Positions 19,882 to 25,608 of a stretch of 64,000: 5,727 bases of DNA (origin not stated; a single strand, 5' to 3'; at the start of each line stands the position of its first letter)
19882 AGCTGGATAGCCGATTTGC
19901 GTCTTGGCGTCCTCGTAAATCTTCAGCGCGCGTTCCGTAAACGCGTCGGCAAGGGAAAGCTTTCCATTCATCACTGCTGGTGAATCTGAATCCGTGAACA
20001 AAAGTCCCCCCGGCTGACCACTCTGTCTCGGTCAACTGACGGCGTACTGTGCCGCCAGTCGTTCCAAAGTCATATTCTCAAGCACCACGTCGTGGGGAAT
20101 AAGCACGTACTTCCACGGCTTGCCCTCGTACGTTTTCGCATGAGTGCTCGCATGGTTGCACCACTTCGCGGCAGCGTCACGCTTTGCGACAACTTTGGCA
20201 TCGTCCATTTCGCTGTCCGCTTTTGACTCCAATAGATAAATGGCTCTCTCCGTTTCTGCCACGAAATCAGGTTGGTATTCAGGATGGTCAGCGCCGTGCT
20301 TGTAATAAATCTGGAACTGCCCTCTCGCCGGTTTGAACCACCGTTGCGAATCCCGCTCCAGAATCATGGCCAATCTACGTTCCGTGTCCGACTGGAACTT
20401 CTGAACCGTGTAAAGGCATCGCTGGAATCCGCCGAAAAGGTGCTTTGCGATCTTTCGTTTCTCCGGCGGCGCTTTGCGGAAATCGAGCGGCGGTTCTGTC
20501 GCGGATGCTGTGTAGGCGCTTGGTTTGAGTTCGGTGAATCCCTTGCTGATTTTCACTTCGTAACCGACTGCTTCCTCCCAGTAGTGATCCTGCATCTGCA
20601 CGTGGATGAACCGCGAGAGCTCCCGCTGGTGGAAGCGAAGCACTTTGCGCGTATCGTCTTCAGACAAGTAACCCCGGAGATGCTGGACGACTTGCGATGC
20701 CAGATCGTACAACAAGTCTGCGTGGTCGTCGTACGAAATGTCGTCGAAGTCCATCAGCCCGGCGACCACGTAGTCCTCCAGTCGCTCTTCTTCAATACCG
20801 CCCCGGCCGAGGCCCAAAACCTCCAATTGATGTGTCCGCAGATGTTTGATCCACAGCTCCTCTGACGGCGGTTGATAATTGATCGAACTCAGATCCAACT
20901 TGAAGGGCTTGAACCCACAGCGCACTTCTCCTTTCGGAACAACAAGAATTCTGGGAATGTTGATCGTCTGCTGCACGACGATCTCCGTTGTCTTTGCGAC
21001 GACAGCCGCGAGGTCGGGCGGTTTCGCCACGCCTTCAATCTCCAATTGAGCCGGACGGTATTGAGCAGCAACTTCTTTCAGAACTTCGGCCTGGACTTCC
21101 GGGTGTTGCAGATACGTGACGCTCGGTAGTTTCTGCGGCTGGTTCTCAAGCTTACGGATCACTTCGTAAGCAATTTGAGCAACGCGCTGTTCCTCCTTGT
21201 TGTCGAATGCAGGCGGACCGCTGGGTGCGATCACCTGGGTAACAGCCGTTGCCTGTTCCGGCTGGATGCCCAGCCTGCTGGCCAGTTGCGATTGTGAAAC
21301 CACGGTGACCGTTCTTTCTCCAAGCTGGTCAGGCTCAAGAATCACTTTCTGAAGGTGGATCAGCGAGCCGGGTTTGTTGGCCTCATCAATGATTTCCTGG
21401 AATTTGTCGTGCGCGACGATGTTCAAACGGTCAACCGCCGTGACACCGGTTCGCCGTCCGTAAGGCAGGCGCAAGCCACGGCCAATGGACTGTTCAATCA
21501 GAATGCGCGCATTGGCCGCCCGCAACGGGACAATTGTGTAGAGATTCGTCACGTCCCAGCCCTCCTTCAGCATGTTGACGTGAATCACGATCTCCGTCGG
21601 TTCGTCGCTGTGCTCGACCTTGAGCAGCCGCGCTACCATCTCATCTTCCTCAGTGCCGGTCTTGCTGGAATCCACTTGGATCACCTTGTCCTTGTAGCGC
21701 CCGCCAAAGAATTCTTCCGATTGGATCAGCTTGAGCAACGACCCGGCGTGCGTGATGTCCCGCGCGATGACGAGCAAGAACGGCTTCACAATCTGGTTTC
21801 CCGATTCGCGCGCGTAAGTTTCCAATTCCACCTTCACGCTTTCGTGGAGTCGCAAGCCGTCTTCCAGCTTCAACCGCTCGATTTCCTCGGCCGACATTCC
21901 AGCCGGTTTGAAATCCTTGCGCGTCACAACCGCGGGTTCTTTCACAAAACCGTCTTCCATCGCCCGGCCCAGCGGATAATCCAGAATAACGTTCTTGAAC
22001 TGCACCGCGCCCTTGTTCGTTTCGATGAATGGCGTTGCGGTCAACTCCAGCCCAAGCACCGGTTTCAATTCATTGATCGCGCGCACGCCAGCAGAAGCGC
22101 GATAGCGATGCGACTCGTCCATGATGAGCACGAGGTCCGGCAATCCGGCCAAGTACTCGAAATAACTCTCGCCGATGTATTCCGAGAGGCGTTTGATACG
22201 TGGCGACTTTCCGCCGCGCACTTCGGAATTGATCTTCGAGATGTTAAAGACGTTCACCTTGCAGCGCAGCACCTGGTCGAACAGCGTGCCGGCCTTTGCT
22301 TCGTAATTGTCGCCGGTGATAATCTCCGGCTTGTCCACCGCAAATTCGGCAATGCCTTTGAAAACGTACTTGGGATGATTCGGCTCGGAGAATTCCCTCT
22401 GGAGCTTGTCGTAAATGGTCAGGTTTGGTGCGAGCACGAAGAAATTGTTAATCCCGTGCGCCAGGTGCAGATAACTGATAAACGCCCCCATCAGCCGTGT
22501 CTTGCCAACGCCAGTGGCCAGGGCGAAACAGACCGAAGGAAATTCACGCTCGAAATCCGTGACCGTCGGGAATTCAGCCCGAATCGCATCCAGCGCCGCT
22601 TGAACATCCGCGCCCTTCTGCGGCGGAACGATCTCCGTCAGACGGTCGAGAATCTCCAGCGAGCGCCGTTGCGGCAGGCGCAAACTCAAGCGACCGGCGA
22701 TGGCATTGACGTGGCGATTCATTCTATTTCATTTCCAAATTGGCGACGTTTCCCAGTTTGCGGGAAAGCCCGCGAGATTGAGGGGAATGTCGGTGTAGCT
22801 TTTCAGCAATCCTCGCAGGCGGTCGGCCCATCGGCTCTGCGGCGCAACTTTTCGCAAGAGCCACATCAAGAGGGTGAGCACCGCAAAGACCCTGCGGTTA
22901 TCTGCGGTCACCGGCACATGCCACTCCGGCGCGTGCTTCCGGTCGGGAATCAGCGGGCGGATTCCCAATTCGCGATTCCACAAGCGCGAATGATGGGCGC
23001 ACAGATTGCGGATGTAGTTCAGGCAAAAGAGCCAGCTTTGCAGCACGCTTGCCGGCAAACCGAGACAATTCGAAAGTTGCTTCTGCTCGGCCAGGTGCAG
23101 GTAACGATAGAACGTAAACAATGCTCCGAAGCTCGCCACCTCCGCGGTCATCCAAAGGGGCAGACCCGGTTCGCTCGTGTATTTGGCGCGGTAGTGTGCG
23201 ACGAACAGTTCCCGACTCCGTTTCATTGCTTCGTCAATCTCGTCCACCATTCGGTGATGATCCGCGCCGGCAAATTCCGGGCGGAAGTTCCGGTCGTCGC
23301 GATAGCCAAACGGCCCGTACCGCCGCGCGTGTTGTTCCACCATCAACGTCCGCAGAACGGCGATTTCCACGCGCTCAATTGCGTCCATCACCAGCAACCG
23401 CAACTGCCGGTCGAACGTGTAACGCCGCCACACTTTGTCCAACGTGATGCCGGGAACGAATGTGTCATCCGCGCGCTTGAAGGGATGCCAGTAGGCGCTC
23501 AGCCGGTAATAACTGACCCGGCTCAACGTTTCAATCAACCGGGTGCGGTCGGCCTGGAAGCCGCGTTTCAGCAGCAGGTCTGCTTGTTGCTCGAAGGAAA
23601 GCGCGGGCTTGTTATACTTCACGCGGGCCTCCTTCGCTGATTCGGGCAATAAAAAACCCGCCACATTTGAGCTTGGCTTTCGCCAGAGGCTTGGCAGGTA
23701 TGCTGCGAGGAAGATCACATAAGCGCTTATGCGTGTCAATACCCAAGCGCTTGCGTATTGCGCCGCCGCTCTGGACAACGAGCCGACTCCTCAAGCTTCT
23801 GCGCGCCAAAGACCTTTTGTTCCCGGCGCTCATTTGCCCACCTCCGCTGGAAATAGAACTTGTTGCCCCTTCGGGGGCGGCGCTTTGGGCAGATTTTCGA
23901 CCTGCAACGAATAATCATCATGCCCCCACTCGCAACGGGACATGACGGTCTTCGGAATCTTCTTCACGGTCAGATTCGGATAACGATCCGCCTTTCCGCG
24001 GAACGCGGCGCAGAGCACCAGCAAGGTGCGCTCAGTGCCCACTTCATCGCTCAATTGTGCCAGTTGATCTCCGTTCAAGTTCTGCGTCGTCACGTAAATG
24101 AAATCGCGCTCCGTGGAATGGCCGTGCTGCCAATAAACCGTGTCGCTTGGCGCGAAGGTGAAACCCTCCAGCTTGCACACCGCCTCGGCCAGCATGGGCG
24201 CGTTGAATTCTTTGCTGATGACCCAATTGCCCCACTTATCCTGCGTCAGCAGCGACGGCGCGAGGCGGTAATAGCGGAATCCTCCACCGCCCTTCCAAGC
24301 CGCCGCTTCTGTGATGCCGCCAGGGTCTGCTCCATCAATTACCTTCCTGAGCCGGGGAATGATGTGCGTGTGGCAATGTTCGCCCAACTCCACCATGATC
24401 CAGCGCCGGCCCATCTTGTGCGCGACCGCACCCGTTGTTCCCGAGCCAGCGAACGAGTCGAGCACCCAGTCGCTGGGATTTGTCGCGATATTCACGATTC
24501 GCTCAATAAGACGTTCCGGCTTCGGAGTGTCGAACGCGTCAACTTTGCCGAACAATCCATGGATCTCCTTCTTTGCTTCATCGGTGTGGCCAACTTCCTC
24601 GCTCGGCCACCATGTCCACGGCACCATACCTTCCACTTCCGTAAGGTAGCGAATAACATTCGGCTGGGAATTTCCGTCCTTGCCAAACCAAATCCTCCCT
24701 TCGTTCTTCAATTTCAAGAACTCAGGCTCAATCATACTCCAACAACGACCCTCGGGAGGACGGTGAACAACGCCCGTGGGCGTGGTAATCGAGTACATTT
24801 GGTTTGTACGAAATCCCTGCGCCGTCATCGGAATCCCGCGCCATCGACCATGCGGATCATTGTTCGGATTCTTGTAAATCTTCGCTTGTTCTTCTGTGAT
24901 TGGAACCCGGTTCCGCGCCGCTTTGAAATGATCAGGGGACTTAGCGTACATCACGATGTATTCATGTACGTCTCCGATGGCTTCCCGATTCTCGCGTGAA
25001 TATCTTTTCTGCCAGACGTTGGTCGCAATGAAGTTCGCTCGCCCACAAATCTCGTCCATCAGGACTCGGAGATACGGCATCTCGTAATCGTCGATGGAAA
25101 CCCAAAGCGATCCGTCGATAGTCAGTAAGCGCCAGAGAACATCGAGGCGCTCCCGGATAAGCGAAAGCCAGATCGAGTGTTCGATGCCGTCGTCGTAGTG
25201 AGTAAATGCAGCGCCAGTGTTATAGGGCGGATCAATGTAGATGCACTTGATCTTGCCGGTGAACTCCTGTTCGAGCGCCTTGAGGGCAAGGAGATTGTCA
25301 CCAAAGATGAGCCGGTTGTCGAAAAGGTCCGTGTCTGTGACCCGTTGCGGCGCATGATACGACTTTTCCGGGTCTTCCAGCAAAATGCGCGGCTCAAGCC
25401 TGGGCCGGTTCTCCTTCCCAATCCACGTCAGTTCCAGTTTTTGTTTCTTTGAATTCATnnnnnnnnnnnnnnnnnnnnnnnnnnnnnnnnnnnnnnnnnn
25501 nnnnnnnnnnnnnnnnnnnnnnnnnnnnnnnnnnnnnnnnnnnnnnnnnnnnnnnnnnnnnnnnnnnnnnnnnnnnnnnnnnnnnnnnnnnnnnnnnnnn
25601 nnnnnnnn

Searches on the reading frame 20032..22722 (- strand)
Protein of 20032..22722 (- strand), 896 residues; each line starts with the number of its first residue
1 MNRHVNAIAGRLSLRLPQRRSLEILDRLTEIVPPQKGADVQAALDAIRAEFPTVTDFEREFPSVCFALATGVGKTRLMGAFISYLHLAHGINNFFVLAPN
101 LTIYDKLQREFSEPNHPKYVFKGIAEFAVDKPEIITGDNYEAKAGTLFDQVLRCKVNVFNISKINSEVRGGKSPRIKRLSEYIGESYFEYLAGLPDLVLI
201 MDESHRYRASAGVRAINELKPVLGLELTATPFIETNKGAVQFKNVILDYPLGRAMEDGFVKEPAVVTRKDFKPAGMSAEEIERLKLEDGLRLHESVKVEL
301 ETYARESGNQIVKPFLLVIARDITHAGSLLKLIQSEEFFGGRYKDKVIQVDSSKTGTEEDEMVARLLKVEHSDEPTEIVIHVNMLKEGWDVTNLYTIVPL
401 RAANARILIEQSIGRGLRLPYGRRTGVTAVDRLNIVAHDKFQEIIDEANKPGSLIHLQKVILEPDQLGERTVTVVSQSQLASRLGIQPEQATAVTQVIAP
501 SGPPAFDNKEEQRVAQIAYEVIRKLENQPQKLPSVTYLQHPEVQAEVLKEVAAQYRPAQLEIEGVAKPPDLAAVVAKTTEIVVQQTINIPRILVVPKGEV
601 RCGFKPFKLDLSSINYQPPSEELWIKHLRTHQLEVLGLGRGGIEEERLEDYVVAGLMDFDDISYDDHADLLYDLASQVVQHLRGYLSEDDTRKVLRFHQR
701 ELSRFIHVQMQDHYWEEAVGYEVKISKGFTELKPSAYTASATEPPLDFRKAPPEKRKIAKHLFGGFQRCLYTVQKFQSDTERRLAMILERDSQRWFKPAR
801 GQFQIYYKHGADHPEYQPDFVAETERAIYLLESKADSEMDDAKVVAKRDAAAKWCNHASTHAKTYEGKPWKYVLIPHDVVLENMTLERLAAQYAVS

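Call 3: search_protein_families(library=pfam, proteins=[window:20032-22722:-], max_evalue=0.01)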
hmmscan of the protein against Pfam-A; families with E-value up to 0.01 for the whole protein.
window:20032-22722:- (896 aa): 2 families
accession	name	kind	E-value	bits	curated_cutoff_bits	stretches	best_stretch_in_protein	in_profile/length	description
PF04851.21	ResIII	-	1.3e-21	77.6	22.5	1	52-232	20-163/164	Type III restriction enzyme, res subunit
PF18766.7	SWI2_SNF2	-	2.9e-05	24.3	26.7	1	156-262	95-187/221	SWI2/SNF2 ATPase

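Call 4: search_protein_families(library=padloc, proteins=[window:20032-22722:-], max_evalue=0.01)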
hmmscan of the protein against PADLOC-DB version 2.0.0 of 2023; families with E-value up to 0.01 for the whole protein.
window:20032-22722:- (896 aa): 10 families
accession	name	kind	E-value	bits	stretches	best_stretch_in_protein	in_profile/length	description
PDLC03648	REase_III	-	7.8e-213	707.1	2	82-556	2-499/871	Type III restriction enzyme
PDLC03647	REase_III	-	2.1e-11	40.7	1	373-447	504-581/989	Type III restriction enzyme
PDLC03650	REase_III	-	8.8e-09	32.3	1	197-431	226-433/898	Type III restriction enzyme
PDLC03651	REase_III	-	1.4e-08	31.3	2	63-261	70-267/873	Type III restriction enzyme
PDLC03649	REase_III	-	6.3e-08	29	1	293-421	417-540/973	Type III restriction enzyme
PDLC03653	REase_III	-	7.9e-08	28.9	1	198-439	262-489/883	Type III restriction enzyme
PDLC03658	mREase_IV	-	2.8e-06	23.3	1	199-431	339-556/953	Type IV methyl-directed restriction enzyme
PDLC03042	REase_I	-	0.00027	16.4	1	350-432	765-844/1170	Type I restriction enzyme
PDLC03659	mREase_IV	-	0.0021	14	1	371-419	505-553/945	Type IV methyl-directed restriction enzyme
PDLC03047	REase_I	-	0.0055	12.4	0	318-419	609-703/1107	Type I restriction enzyme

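Call 14: search_protein_families(library=ncbifam, proteins=[window:20032-22722:-], max_evalue=0.001)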
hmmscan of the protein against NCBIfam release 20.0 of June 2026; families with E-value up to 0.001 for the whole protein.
window:20032-22722:- (896 aa): 4 families
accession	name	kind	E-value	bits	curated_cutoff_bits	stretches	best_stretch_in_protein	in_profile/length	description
NF046055.1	restr_BPTD_3080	equivalog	9.3e-27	93.4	800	3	361-418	559-616/970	BPTD_3080 family restriction endonuclease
NF012027.0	PRK15483.1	equivalog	9.6e-09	33.7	564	1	385-421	511-547/986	type III restriction-modification system endonuclease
NF008521.0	PRK11448.1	equivalog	1.3e-06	26.8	729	1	320-419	705-800/1123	type I restriction-modification system endonuclease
NF046051.1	restrict_EcoAI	equivalog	2.8e-05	22.7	550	1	187-420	267-515/768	EcoAI/FtnUII family type I restriction enzme subunit R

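Call 76: search_dna_similar(query=window:20035-22722:-, collection=plasmids, mode=protein, max_evalue=1e-20, max_rows=40)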
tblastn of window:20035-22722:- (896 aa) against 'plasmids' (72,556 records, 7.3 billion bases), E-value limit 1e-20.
Records with a match: 35; places in all: 36; records where one place covers at least 80% of the query: 23.
Best place of each record, by identity: <60% 35.
By first word of the organism name: Salmonella 15; Roseomonas 2; Aeromonas 2; Paracoccus 2; Arthrobacter 2; Corynebacterium 2; Deinococcus 1; Ketogulonicigenium 1; Sphingopyxis 1; Thioclava 1; and 6 more.
By predicted mobility (MOB-suite, as given by PLSDB): conjugative 16; non-mobilizable 12; mobilizable 7.
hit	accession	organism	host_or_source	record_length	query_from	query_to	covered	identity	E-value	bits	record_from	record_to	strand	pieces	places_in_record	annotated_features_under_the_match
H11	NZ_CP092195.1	Deinococcus sp. KNUC1210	Setaria viridis,cell ...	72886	23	889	97%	51.6%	0e+0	833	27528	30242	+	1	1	DEAD/DEAH box helicase family protein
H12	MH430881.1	Salmonella enterica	-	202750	39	894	96%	52.1%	0e+0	855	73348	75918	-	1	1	hypothetical protein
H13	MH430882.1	Salmonella enterica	-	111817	39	894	96%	52.1%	0e+0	855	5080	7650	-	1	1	hypothetical protein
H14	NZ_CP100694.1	Salmonella enterica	Homo sapiens,stool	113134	39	894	96%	52.1%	0e+0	855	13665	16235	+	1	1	DEAD/DEAH box helicase family protein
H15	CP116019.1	Salmonella enterica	cell culture,pig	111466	39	894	96%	52.1%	0e+0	855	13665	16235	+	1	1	DEAD/DEAH box helicase family protein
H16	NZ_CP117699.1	Salmonella enterica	Homo sapiens,tissue sample,leg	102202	39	894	96%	52.1%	0e+0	855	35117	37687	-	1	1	DEAD/DEAH box helicase family protein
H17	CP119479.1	Salmonella enterica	Product-Raw-Ground, Comminuted or ...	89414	39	894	96%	52.1%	0e+0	855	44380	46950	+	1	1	DEAD/DEAH box helicase family protein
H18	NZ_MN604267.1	Salmonella enterica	-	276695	39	894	96%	52.1%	0e+0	855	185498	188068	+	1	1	DEAD/DEAH box helicase family protein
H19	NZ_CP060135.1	Salmonella enterica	slaughtered pig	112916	39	894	96%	52.1%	0e+0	855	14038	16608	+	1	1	DEAD/DEAH box helicase family protein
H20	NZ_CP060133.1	Salmonella enterica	slaughtered pig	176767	39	894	96%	52.1%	0e+0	855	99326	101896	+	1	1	DEAD/DEAH box helicase family protein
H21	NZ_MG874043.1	Salmonella sp.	-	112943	39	894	96%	52.1%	0e+0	855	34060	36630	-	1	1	DEAD/DEAH box helicase family protein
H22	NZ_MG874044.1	Salmonella sp.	-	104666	39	894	96%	52.1%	0e+0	855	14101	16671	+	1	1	DEAD/DEAH box helicase family protein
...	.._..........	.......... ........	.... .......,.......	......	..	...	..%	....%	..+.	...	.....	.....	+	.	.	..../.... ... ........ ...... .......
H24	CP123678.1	Salmonella enterica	animal-swine-market swine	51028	39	894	96%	52.1%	0e+0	855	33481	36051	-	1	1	DEAD/DEAH box helicase family protein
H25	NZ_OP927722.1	Salmonella sp.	-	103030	39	894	96%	52.1%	0e+0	855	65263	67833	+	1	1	DEAD/DEAH box helicase family protein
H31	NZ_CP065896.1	Paracoccus marcusii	Cancer pagurus,whole ...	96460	25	893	97%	45.4%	0e+0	690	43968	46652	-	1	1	DEAD/DEAH box helicase family protein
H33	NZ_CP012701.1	Sphingopyxis macrogoltabida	whole organism,activated sludge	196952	24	895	97%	43.5%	0e+0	637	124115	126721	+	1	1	DEAD/DEAH box helicase family protein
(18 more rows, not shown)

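Call 110: get_annotated_region(hit=H31, flank=10000)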
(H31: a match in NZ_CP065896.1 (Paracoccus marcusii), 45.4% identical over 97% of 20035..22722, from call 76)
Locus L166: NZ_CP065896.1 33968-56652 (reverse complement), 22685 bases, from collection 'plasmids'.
description: Paracoccus marcusii strain CP157 plasmid pCP157_04, complete sequence
organism: Paracoccus marcusii (NCBI taxid 59779)
taxonomy: Bacteria; Pseudomonadota; Alphaproteobacteria; Rhodobacterales; Paracoccaceae; Paracoccus; Paracoccus marcusii
host: -; source: Cancer pagurus,whole organism,carapace,carapace; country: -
typing (MOB-suite, as given by PLSDB): non-mobilizable; replicon rep_cluster_613
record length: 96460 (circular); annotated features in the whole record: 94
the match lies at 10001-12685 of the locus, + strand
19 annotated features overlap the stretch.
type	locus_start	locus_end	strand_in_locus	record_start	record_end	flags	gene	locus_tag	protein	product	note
CDS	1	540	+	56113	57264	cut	-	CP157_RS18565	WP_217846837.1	hypothetical protein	-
CDS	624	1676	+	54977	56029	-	-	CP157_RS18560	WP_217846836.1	hypothetical protein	-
CDS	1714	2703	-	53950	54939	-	-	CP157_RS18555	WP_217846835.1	hypothetical protein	-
CDS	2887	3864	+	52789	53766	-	-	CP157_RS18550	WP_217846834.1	glycosyltransferase family 2 protein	-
CDS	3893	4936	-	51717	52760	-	-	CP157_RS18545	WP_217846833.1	IS30 family transposase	-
CDS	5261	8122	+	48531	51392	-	-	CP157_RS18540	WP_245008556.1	SNF2-related protein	-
CDS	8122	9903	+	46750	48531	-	-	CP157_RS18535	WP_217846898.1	site-specific DNA-methyltransferase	GO:0006306 - DNA methylation [Evidence IEA]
CDS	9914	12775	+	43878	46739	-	-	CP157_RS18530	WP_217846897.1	DEAD/DEAH box helicase family protein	-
CDS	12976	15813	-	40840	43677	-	-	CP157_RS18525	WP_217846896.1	TrlF family AAA-like ATPase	-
CDS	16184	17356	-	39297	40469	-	-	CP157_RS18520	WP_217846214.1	IS5 family transposase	-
CDS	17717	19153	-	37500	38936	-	-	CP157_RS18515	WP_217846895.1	IS1182 family transposase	-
CDS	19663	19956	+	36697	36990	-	-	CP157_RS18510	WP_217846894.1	type II toxin-antitoxin system RelB/DinJ family antitoxin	GO:0006355 - regulation of DNA-templated transcription [Evidence IEA]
CDS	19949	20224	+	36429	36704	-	-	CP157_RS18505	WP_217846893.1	type II toxin-antitoxin system RelE/ParE family toxin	GO:0030541 - plasmid partitioning [Evidence IEA]; GO:0051290 - protein heterotetramerization [Evidence IEA]; GO:0009432 ...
CDS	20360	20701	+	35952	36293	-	-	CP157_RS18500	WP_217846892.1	hypothetical protein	-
CDS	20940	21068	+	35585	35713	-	-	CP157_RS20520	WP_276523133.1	hypothetical protein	-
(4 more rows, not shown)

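Call 111: get_annotated_region(hit=H33, flank=10000)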
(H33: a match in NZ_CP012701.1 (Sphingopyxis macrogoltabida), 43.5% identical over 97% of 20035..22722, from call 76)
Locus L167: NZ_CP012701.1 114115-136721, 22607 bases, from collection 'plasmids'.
description: Sphingopyxis macrogoltabida strain EY-1 isolate activated sludge plasmid 1, complete sequence
organism: Sphingopyxis macrogoltabida (NCBI taxid 33050)
taxonomy: Bacteria; Pseudomonadota; Alphaproteobacteria; Sphingomonadales; Sphingomonadaceae; Sphingopyxis; Sphingopyxis macrogoltabida
host: -; source: whole organism,activated sludge; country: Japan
typing (MOB-suite, as given by PLSDB): mobilizable; replicon rep_cluster_542; relaxase MOBF
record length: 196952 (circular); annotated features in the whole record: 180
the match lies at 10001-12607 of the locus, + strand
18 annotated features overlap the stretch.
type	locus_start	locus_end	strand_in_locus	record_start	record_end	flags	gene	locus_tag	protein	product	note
CDS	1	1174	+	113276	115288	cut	-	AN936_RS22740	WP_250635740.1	conjugal transfer protein TraG N-terminal domain-containing protein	-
CDS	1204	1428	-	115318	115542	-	-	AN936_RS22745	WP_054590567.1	hypothetical protein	-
CDS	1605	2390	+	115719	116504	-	-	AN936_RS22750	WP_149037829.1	hypothetical protein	-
CDS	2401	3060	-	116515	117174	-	-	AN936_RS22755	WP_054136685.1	hypothetical protein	-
CDS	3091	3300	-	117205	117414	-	-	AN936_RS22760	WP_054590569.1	hypothetical protein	-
CDS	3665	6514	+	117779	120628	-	-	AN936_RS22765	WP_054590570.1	SNF2-related protein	-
CDS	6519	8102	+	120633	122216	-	-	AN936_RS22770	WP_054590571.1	hypothetical protein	-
CDS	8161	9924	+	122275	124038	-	-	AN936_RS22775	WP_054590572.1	site-specific DNA-methyltransferase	GO:0006306 - DNA methylation [Evidence IEA]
CDS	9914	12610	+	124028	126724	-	-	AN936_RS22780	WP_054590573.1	DEAD/DEAH box helicase family protein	-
CDS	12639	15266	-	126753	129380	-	-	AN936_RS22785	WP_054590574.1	AAA family ATPase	GO:0006302 - double-strand break repair [Evidence IEA]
CDS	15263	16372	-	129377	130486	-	-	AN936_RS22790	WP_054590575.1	DNA repair exonuclease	-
CDS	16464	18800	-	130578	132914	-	-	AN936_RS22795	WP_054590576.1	AAA family ATPase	-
CDS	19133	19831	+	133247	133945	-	-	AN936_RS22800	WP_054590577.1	hypothetical protein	-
CDS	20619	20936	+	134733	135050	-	-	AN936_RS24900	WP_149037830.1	hypothetical protein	-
CDS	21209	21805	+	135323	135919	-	-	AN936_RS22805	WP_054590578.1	hypothetical protein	-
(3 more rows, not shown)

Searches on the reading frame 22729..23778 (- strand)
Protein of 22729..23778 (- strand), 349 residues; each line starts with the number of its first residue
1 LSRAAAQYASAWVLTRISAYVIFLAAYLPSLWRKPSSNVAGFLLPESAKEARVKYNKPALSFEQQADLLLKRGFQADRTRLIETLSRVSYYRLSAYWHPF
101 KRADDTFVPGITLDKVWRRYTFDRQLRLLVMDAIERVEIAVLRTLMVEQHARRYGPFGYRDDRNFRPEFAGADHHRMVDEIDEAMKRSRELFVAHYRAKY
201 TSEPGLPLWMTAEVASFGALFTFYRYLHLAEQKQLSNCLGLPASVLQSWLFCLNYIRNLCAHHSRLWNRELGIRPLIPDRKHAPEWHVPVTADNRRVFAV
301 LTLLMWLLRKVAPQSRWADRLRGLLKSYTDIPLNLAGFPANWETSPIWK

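Call 3: search_protein_families(library=pfam, proteins=[window:22729-23778:-], max_evalue=0.01)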
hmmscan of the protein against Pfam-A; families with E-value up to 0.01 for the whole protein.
window:22729-23778:- (349 aa): 1 family
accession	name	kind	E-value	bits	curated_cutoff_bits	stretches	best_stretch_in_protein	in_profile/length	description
PF07751.16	Abi_2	-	1.6e-52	179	25.6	1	83-268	1-184/184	Abi-like protein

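Call 4: search_protein_families(library=padloc, proteins=[window:22729-23778:-], max_evalue=0.01)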
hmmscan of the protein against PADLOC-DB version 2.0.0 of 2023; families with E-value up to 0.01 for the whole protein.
window:22729-23778:- (349 aa): 1 family
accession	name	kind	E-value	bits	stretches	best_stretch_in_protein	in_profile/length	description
PDLC02344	AbiD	-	4.7e-70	234.4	1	54-344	2-273/277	AbiD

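Call 14: search_protein_families(library=ncbifam, proteins=[window:22729-23778:-], max_evalue=0.001)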
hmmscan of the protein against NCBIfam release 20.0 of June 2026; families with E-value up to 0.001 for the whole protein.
window:22729-23778:- (349 aa): 0 families

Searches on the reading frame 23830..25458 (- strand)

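Call 3: search_protein_families(library=pfam, proteins=[window:23830-25458:-], max_evalue=0.01)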
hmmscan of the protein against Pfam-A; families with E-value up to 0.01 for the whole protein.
window:23830-25458:- (542 aa): 2 families
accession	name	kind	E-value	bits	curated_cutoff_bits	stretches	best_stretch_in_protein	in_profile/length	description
PF01555.25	N6_N4_Mtase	-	3.3e-45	155.2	26.7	1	70-364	1-217/221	DNA methylase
PF03602.21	Cons_hypoth95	-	0.002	18.3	24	0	58-98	103-142/182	Conserved hypothetical protein 95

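Call 4: search_protein_families(library=padloc, proteins=[window:23830-25458:-], max_evalue=0.01)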
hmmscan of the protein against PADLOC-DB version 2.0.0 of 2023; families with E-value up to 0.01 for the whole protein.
window:23830-25458:- (542 aa): 59 families (the best 25 are shown)
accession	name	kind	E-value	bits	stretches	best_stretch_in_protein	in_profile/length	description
PDLC03636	MTase_III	-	1.6e-208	692.2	1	3-524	2-559/575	Type III methyltransferase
PDLC03644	MTase_III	-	7.7e-115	382.7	1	10-408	4-430/542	Type III methyltransferase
PDLC03634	MTase_III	-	4.2e-74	248.5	2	91-364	167-450/621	Type III methyltransferase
PDLC03637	MTase_III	-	9.4e-71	237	1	4-360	81-455/513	Type III methyltransferase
PDLC03635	MTase_III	-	8.8e-70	234.2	2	38-202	209-377/708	Type III methyltransferase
PDLC03641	MTase_III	-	6e-61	204.8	2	93-347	180-429/657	Type III methyltransferase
PDLC03638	MTase_III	-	5.5e-57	191.7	1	44-399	377-712/816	Type III methyltransferase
PDLC03640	MTase_III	-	1e-48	164.2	3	217-377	279-450/654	Type III methyltransferase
PDLC03354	MTase_II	-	1.5e-40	137.5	1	4-360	21-372/425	Type II methyltransferase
PDLC03642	MTase_III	-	1.8e-37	127.2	1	43-347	78-380/528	Type III methyltransferase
PDLC03300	MTase_II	-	1.6e-34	117.4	2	309-362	215-268/302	Type II methyltransferase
PDLC03633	MTase_III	-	2.4e-30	103.8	3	303-363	286-346/616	Type III methyltransferase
PDLC03646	MTase_III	-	7.9e-30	101.4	2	46-174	470-597/1057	Type III methyltransferase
PDLC03299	MTase_II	-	1.2e-29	101.8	2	310-360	197-247/296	Type II methyltransferase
PDLC03639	MTase_III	-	7e-25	85.4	2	47-240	87-285/639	Type III methyltransferase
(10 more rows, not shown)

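Call 14: search_protein_families(library=ncbifam, proteins=[window:23830-25458:-], max_evalue=0.001)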
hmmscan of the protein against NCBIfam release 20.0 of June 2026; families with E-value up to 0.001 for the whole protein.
window:23830-25458:- (542 aa): 3 families
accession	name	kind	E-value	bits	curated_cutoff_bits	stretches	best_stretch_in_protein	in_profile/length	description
NF008572.0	PRK11524.1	equivalog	1.2e-24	87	292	2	309-361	195-247/294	adenine-specific DNA-methyltransferase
NF050803.1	DnaMtaseCcrMCaul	equivalog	1.1e-15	57.5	830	1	308-374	185-251/350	adenine-specific DNA-methyltransferase CcrM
NF010253.0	PRK13699.1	subfamily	1.5e-07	31.3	244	1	310-373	145-208/226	DNA methyltransferase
